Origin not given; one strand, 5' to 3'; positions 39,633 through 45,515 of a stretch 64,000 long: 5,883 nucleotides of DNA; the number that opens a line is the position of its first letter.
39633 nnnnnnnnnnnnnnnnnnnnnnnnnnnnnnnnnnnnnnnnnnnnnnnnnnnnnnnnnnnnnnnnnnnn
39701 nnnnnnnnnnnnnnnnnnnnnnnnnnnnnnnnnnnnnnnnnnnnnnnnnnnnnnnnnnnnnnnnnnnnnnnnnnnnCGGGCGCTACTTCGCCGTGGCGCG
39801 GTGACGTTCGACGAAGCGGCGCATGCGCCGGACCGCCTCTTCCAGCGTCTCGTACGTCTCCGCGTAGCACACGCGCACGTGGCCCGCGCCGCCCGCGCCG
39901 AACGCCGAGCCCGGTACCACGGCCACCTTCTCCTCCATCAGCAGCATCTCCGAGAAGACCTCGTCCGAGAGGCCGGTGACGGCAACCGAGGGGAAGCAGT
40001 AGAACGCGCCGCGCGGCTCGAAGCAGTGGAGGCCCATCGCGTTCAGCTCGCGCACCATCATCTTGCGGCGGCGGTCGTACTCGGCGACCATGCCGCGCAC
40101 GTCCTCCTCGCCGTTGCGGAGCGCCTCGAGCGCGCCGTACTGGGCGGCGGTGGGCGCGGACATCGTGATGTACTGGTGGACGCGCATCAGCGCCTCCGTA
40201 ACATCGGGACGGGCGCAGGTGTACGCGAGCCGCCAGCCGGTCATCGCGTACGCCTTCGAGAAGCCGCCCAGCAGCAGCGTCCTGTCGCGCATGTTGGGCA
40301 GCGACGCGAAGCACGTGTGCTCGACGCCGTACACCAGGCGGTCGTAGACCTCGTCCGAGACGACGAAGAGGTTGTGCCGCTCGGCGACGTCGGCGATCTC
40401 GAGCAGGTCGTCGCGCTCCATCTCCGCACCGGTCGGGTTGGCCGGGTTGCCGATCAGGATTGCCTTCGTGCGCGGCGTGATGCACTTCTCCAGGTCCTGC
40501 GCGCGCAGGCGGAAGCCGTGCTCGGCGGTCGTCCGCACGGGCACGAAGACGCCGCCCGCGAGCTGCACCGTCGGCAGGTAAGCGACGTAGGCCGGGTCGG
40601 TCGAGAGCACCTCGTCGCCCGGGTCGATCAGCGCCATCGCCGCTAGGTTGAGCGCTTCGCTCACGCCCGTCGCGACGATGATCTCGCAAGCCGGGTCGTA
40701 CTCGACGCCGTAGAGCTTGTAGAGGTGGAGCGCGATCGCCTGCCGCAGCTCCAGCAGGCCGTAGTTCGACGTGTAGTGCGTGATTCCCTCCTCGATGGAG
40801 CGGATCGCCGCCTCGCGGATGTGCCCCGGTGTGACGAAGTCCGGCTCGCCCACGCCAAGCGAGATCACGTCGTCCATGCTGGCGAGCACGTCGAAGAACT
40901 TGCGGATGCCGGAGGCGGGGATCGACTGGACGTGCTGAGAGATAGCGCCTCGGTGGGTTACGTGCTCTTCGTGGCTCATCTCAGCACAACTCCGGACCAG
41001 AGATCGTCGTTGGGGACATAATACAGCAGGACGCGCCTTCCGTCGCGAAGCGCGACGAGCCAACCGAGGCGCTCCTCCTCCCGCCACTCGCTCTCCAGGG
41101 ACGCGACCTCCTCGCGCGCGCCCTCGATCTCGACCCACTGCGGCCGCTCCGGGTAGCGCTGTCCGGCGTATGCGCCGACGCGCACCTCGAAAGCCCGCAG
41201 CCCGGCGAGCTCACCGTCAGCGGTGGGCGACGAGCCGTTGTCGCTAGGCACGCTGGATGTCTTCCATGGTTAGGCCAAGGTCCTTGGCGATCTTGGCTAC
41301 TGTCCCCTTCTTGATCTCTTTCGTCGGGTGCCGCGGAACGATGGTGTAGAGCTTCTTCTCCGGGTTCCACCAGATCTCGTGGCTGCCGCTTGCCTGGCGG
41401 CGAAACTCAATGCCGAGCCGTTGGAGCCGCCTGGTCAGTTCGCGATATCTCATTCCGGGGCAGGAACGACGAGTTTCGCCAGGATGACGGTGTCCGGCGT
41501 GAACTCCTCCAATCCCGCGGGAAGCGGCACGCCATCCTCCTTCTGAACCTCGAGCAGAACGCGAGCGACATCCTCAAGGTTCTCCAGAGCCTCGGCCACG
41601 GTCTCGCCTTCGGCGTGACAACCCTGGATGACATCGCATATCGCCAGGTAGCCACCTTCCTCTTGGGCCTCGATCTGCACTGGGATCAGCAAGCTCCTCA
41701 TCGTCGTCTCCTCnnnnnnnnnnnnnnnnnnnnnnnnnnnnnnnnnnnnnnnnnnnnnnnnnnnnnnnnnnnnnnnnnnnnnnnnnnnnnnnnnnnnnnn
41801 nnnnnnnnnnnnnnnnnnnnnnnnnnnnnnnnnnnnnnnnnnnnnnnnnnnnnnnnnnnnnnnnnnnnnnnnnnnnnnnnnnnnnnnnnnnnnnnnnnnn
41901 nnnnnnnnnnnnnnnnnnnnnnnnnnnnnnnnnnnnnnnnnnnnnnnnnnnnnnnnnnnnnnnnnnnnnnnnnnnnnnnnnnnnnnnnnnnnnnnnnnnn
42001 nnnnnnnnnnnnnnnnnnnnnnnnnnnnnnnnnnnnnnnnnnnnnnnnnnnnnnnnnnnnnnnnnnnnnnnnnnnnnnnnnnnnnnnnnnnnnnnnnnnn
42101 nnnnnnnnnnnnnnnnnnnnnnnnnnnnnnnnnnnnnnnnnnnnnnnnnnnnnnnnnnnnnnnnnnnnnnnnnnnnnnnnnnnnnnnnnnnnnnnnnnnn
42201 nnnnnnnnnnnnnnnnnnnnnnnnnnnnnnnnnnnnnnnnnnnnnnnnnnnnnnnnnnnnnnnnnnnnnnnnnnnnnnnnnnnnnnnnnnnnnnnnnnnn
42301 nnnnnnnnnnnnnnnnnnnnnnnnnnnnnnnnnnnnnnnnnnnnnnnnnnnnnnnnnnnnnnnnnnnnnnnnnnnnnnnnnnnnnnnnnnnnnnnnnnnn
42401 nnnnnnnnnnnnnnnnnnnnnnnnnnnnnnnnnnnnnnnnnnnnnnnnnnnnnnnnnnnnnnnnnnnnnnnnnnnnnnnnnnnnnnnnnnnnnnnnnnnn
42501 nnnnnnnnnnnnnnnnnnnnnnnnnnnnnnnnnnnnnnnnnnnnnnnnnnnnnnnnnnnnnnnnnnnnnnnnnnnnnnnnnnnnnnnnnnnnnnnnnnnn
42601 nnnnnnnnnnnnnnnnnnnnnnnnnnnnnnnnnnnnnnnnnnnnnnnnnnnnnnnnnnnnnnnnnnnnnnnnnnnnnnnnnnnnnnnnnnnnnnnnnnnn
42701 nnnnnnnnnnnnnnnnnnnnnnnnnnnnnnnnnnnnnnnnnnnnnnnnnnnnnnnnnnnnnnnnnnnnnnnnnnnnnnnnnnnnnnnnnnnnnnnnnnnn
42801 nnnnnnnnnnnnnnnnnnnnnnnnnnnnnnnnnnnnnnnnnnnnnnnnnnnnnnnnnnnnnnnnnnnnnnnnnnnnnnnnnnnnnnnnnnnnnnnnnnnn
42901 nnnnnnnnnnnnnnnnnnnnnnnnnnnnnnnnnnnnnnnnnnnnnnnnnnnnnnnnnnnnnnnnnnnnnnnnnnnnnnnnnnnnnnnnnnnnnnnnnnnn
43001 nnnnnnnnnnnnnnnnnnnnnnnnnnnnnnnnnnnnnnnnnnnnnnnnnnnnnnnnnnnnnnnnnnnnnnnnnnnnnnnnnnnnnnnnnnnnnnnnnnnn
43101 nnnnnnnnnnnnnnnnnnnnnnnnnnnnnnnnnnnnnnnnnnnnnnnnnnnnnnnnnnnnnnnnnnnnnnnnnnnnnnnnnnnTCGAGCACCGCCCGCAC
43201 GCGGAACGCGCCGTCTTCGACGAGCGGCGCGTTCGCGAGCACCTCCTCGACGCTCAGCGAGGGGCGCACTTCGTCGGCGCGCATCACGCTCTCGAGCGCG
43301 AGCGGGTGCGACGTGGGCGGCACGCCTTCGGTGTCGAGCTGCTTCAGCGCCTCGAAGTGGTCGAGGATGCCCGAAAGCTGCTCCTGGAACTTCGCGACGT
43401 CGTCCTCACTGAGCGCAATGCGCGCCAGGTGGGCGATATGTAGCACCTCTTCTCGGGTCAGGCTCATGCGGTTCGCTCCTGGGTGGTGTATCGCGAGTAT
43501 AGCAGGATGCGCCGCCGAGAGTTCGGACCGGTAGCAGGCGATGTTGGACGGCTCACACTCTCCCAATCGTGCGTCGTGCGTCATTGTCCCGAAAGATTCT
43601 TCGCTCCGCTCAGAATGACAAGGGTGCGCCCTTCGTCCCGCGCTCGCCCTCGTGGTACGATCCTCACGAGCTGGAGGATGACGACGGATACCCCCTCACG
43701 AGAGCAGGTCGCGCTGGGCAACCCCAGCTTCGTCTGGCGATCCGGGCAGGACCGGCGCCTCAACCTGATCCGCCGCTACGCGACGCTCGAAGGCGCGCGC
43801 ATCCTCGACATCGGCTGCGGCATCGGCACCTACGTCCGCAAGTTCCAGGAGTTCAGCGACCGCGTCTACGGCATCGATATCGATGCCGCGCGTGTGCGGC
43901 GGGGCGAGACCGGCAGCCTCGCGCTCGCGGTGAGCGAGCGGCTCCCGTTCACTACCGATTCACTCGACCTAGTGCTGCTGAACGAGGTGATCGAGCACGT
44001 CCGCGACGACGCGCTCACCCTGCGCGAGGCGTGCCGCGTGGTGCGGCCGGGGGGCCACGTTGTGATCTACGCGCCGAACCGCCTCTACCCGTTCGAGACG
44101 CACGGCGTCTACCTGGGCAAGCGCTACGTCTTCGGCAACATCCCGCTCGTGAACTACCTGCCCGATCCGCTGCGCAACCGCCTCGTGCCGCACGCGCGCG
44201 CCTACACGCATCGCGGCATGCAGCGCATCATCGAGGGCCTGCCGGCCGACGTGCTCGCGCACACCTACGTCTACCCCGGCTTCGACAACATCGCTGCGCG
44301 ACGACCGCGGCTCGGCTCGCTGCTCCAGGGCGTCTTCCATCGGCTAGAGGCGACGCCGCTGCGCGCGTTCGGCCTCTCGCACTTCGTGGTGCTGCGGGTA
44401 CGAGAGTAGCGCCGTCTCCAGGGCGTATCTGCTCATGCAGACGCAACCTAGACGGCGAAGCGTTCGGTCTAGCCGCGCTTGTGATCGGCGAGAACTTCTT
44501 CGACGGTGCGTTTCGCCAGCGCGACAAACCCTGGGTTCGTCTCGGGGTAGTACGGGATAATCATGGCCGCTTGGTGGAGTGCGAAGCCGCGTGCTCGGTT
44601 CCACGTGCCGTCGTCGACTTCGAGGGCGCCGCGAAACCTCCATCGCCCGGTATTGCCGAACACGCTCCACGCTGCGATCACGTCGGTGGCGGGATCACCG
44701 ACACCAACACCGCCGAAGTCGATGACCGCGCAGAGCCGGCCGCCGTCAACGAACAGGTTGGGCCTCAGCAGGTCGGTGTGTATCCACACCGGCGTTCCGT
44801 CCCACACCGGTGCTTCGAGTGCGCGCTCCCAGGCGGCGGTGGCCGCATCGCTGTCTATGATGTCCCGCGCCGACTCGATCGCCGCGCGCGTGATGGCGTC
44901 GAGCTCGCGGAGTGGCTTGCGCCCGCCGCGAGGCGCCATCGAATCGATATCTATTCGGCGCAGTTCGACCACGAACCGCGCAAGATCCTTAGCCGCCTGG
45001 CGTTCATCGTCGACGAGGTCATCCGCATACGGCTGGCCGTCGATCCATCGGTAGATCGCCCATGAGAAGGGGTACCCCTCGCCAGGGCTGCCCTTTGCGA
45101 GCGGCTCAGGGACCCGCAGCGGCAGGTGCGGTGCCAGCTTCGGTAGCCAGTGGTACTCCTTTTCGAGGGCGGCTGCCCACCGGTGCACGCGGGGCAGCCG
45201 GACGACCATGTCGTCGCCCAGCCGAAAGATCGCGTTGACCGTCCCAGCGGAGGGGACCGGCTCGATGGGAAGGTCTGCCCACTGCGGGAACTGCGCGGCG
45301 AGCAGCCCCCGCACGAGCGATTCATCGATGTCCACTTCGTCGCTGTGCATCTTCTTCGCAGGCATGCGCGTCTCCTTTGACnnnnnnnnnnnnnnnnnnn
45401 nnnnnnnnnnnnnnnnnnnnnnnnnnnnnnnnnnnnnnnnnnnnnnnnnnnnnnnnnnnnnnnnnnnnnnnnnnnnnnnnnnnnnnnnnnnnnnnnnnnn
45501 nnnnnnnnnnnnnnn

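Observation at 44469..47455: Candidate leader-peptide uORF, then a Tet(M)-like ribosomal protection GTPase, then an APH/Mph-family kinase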

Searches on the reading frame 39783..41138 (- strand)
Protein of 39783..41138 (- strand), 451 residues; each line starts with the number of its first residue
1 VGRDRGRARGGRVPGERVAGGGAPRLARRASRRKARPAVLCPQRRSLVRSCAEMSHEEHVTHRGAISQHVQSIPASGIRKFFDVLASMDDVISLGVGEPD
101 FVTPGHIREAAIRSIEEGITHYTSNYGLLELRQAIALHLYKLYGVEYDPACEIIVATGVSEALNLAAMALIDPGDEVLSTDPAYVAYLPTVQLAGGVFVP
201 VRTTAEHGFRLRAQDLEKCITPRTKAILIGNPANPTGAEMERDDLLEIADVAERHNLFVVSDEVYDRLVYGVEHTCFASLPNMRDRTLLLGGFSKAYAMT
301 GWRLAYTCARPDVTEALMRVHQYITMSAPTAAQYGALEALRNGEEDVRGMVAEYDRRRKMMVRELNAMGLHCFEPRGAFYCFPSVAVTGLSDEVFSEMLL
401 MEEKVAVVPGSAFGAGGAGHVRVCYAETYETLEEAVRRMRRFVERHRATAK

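Call 58: search_protein_families(library=pfam, proteins=[window:39783-41138:-], max_evalue=0.00001)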
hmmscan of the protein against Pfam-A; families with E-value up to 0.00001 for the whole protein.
window:39783-41138:- (451 aa): 4 families
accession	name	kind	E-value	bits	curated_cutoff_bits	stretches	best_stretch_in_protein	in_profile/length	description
PF00155.27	Aminotran_1_2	-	9.6e-74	249.2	19.7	1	90-438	2-360/361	Aminotransferase class I and II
PF01041.23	DegT_DnrJ_EryC1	-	6.9e-09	35.8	19.8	1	157-262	46-145/360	DegT/DnrJ/EryC1/StrS aminotransferase family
PF01053.26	Cys_Met_Meta_PP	-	7.3e-08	31.8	27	1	153-264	71-175/381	Cys/Met metabolism PLP-dependent enzyme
PF00266.25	Aminotran_5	-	2.4e-07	30.5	21.5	1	150-263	61-176/371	Aminotransferase class-V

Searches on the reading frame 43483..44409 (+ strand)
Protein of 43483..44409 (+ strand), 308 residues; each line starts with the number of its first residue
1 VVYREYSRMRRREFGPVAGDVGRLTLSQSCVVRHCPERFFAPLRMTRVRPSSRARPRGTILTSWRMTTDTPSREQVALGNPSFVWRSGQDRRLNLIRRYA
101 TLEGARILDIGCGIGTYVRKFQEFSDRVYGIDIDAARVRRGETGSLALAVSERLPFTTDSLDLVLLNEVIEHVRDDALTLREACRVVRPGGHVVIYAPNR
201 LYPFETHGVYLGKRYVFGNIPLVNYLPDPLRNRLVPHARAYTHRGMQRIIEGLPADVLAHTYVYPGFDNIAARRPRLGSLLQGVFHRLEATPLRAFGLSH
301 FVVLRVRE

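Call 58: search_protein_families(library=pfam, proteins=[window:43483-44409:+], max_evalue=0.00001)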
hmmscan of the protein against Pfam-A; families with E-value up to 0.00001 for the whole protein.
window:43483-44409:+ (308 aa): 6 families
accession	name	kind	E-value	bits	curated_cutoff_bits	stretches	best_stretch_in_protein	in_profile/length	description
PF08241.18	Methyltransf_11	-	1.3e-17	64.6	21.2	1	108-195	1-95/95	Methyltransferase domain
PF13489.12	Methyltransf_23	-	5.6e-15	55.9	27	1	96-200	13-121/164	Methyltransferase domain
PF13847.12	Methyltransf_31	-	1.4e-12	47.9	27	1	104-202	4-116/145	Methyltransferase domain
PF13649.12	Methyltransf_25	-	2e-12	48.1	27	1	107-191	1-97/97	Methyltransferase domain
PF08242.18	Methyltransf_12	-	1.4e-10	42.2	30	1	108-193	1-98/98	Methyltransferase domain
PF01209.24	Ubie_methyltran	-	2.9e-07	30.5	20.1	1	95-196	39-152/233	ubiE/COQ5 methyltransferase family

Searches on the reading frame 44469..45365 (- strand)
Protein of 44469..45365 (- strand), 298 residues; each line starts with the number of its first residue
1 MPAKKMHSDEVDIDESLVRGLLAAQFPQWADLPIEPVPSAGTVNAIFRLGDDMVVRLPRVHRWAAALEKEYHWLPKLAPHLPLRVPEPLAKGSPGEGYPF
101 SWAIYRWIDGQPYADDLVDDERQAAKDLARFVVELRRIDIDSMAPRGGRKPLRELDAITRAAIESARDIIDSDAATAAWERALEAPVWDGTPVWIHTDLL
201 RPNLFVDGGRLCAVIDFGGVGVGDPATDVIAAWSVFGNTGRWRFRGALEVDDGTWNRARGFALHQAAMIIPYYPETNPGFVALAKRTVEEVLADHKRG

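Call 7: search_protein_families(library=ncbifam, proteins=[window:44469-45365:-], max_evalue=0.01)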
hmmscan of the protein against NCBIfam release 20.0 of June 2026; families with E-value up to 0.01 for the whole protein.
window:44469-45365:- (298 aa): 15 families
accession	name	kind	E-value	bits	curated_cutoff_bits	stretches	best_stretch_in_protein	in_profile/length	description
NF000076.3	APH_2pp_Ie_IVa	exception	1.3e-11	44.4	600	1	45-142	35-137/301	APH(2'')-Ie/IVa family aminoglycoside O-phosphotransferase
NF033068.1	APH_3p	equivalog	1.1e-08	34.9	205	1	47-233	27-217/255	APH(3') family aminoglycoside O-phosphotransferase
NF000044.2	APH_2pp_IIIa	exception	1.2e-06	28.1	625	1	24-231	14-233/306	aminoglycoside O-phosphotransferase APH(2'')-IIIa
NF000254.1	macrolide_MphA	exception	1.7e-05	24.4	550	1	50-253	46-256/293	Mph(A) family macrolide 2'-phosphotransferase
NF000255.1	macrolide_MphF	exception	6.1e-05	22.5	650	1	170-258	167-259/299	Mph(F) family macrolide 2'-phosphotransferase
NF000015.3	APH_2pp_IIa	exception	0.00011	21.3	625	1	185-231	179-225/299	aminoglycoside O-phosphotransferase APH(2'')-IIa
NF033065.0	APH_3p_IVa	exception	0.00013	21.5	530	1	147-232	134-221/262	aminoglycoside O-phosphotransferase APH(3')-IVa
NF033692.1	APH_2pp_I_a_f_h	exception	0.00068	19.2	475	1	125-230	110-218/290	APH(2'')-Ia/If/Ih family aminoglycoside O-phosphotransferase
NF041446.1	APH_2pp_Ii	exception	0.00086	18.9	625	1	125-230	112-220/297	aminoglycoside O-phosphotransferase APH(2'')-Ii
NF000088.1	viomycin_Vph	equivalog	0.001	18.5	400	1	81-257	74-260/293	viomycin phosphotransferase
NF033059.2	APH_3p_I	exception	0.0011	18.4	400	1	175-237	171-233/267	APH(3')-I family aminoglycoside O-phosphotransferase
NF000241.1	MPH_3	exception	0.0019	17.6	500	1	179-242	174-239/293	Mph(E)/Mph(G) family macrolide 2'-phosphotransferase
NF051474.1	APH_3p_Ia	exception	0.0029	16.7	625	1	192-238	192-238/271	aminoglycoside O-phosphotransferase APH(3')-Ia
NF000498.2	APH_2pp_If_Ih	exception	0.0039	16.7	600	1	127-230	114-220/297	APH(2'')-If/Ih family aminoglycoside O-phosphotransferase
NF032898.2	APH_3p_II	exception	0.0091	15.3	360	0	194-241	178-226/256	APH(3')-II family aminoglycoside O-phosphotransferase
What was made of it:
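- On Curated antibiotic kinases (APH, Mph, Vph): Mph(A) scores 24 against 550 and Vph 18.5 against 400 (call 7).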

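Call 8: search_protein_families(library=pfam, proteins=[window:44469-45365:-], max_evalue=0.01)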
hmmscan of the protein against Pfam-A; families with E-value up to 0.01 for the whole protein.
window:44469-45365:- (298 aa): 1 family
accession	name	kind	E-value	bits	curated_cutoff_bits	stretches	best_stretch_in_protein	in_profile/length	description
PF01636.29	APH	-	2.9e-37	129.2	23.2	1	39-260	6-238/239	Phosphotransferase enzyme family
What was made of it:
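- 44469..45365 (-): APH-fold kinase, 298 aa, with its own SD (AAGGAG, 45377-45372), 16 nt after the GTPase stop. Pfam APH 129 bits (call 8).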

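Call 35: search_solved_structures(query=window:44469-45365:-, max_evalue=0.001)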
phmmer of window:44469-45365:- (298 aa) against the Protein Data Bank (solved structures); distinct sequences matched with E-value up to 0.001: 22.
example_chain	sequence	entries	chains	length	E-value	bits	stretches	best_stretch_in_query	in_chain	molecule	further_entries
4dtb_A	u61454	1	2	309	2.9e-14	56.1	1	32-231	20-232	APH(2'')-Id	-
3n4v_A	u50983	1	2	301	4.6e-14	55.5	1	32-231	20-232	APH(2'')-Id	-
3n4t_A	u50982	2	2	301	9.7e-14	54.4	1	32-231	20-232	APH(2'')-Id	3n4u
6cd7_A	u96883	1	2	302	9.8e-14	54.4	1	32-231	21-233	APH(2'')-Id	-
3sgc_A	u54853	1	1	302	9.8e-14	54.4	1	32-231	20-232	APH(2'')-Id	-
3sg9_A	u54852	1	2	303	9.9e-14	54.4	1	32-231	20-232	APH(2'')-Id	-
3sg8_A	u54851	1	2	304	1e-13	54.3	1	32-231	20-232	APH(2'')-Id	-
4dt8_A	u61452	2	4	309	1.1e-13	54.3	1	32-231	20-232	APH(2'')-Id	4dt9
9h2z_A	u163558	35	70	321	1.2e-13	54.1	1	31-231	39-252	APH(2'')-Id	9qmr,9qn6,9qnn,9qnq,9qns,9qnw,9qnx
4dbx_A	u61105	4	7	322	1.2e-13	54.1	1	32-231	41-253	APH(2"")-ID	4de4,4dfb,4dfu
4n57_A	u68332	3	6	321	1.3e-13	54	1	31-231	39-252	APH(2'')-Id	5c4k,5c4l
4dta_A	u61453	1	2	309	3.8e-13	52.4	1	32-231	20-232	APH(2'')-Id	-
3tdw_A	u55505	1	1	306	3.7e-10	42.6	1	24-237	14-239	Gentamicin resistance protein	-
6ctz_A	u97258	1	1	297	3.9e-10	42.5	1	24-235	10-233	Gentamicin resistance protein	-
3tdv_A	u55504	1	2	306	6.5e-10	41.8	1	24-237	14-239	Gentamicin resistance protein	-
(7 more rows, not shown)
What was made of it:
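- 44469..45365 (-): Its best curated AMR family scores 44 bits (call 7) and its best solved structure, APH(2'')-Id, scores 56 bits (call 35).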

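Call 64: find_homologous_proteins(query=window:44469-45365:-, max_evalue=1e-20)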
Query window:44469-45365:- (298 aa): 6913 proteins with E <= 1e-20 among 8000 candidates; the best 120 are listed.
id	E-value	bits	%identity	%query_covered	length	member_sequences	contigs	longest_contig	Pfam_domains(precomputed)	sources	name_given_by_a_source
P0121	2.1e-200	683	100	100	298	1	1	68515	PF01636.30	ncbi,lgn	ncbi:MAG: aminoglycoside phosphotransferase family protein [Dehalococcoidia bacterium]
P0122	1.2e-177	608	92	98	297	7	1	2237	PF01636.30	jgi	jgi:aminoglycoside phosphotransferase (APT) family kinase protein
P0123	1.8e-172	591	88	98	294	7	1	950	PF01636.30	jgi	jgi:aminoglycoside phosphotransferase (APT) family kinase protein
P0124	3.4e-160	550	91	90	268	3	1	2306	PF01636.30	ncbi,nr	ncbi:MAG: aminoglycoside phosphotransferase family protein, partial [Dehalococcoidia bacterium]|nr:a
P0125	1.4e-159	548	87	92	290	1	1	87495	PF01636.30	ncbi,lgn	-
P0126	1.9e-155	535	81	99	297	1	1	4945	PF01636.30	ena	-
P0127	3.8e-155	534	80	99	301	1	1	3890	PF01636.30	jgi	-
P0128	2.5e-151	521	79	99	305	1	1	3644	PF01636.30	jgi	jgi:aminoglycoside phosphotransferase (APT) family kinase protein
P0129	3.7e-151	521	79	99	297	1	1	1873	PF01636.30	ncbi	-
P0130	1.1e-150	519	79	98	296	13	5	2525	PF01636.30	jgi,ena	jgi:aminoglycoside phosphotransferase (APT) family kinase protein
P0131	1.1e-150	519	78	99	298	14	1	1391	PF01636.30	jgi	jgi:aminoglycoside phosphotransferase (APT) family kinase protein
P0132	1.4e-150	519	79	99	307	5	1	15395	PF01636.30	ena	-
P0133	1.7e-150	518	78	99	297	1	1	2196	PF01636.30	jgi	jgi:aminoglycoside phosphotransferase (APT) family kinase protein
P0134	2.3e-150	518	78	99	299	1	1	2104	PF01636.30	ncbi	-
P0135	2.8e-150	518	78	99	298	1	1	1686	PF01636.30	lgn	-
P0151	5.7e-148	510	78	97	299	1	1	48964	PF01636.30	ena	-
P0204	5.6e-143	494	76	97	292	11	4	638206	PF01636.30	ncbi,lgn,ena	-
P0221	3.0e-142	491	77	97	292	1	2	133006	PF01636.30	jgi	jgi:aminoglycoside phosphotransferase (APT) family kinase protein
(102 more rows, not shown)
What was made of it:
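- Closest known: APH. Different: It forms its own well-conserved environmental family (75-92% identity, call 64).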

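Call 65: find_encoding_contigs(protein=P0204, flank=4000, max_places=2)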
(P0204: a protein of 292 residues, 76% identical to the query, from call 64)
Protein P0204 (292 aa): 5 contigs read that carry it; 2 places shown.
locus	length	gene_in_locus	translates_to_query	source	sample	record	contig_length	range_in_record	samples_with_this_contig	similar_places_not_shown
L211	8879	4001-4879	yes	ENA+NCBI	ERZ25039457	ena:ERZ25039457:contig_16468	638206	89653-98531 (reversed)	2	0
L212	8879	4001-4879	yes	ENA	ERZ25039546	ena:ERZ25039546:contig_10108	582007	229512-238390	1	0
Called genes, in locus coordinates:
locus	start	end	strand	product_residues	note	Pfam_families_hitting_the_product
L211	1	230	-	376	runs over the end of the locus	PF00158:Sigma54_activat (faint), PF01078:Mg_chelatase (faint), PF20030:bpMoxR, PF00004:AAA (weak), PF07726:AAA_3, PF07728:AAA_5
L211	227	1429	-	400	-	-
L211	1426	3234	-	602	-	-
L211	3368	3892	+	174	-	-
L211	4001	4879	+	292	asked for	PF01636:APH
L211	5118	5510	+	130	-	PF00392:GntR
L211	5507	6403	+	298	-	PF00005:ABC_tran, PF13304:AAA_21 (weak)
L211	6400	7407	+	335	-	PF26999:ABC-2_memb_rel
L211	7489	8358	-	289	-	PF00561:Abhydrolase_1, PF12146:Hydrolase_4, PF12697:Abhydrolase_6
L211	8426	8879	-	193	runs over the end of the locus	PF00440:TetR_N, PF13305:TetR_C_33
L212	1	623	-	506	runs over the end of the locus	-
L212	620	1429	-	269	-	-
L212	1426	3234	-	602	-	-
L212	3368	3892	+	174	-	-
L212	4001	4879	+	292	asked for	PF01636:APH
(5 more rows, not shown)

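Call 66: find_encoding_contigs(protein=P0221, flank=4000, max_places=1)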
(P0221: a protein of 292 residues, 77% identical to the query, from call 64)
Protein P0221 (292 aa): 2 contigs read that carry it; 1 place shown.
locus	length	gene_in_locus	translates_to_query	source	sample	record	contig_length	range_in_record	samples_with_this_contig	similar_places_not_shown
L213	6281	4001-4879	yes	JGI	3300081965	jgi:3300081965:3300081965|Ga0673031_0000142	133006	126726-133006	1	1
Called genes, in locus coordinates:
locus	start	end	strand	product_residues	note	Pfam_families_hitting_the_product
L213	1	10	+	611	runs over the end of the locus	PF19291:TREH_N, PF00723:Glyco_hydro_15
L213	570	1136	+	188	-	PF25873:WHD_MalT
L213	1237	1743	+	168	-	PF17874:TPR_MalT, PF13424:TPR_12 (weak), PF07719:TPR_2 (faint)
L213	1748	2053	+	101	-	-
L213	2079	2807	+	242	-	PF00196:GerE, PF08281:Sigma70_r4_2 (weak)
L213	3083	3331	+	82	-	-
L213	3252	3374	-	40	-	-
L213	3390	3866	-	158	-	-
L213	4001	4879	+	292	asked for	PF01636:APH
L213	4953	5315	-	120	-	-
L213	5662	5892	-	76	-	-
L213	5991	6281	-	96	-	?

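Call 67: find_encoding_contigs(protein=P0151, flank=4000, max_places=1)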
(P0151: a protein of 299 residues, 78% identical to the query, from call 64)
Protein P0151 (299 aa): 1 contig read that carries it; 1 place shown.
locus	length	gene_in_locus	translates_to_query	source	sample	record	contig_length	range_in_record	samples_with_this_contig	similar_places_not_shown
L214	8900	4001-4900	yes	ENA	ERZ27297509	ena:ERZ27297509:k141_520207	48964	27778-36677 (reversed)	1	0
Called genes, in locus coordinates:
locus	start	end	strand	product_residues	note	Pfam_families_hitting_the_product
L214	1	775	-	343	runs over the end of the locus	-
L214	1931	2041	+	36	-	-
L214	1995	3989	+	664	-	PF00009:GTP_EFTU, PF01926:MMR_HSR1 (faint), PF22042:EF-G_D2 (weak), PF03144:GTP_EFTU_D2 (weak), PF14492:EFG_III (weak), PF03764:EFG_IV, PF00679:EFG_C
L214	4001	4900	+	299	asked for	PF01636:APH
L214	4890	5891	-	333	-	PF04960:Glutaminase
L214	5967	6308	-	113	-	-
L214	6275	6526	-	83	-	-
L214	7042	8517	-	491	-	PF00324:AA_permease, PF13520:AA_permease_2, PF13906:AA_permease_C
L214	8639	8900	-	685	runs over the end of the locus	PF00999:Na_H_Exchanger, PF02254:TrkA_N, PF02080:TrkA_C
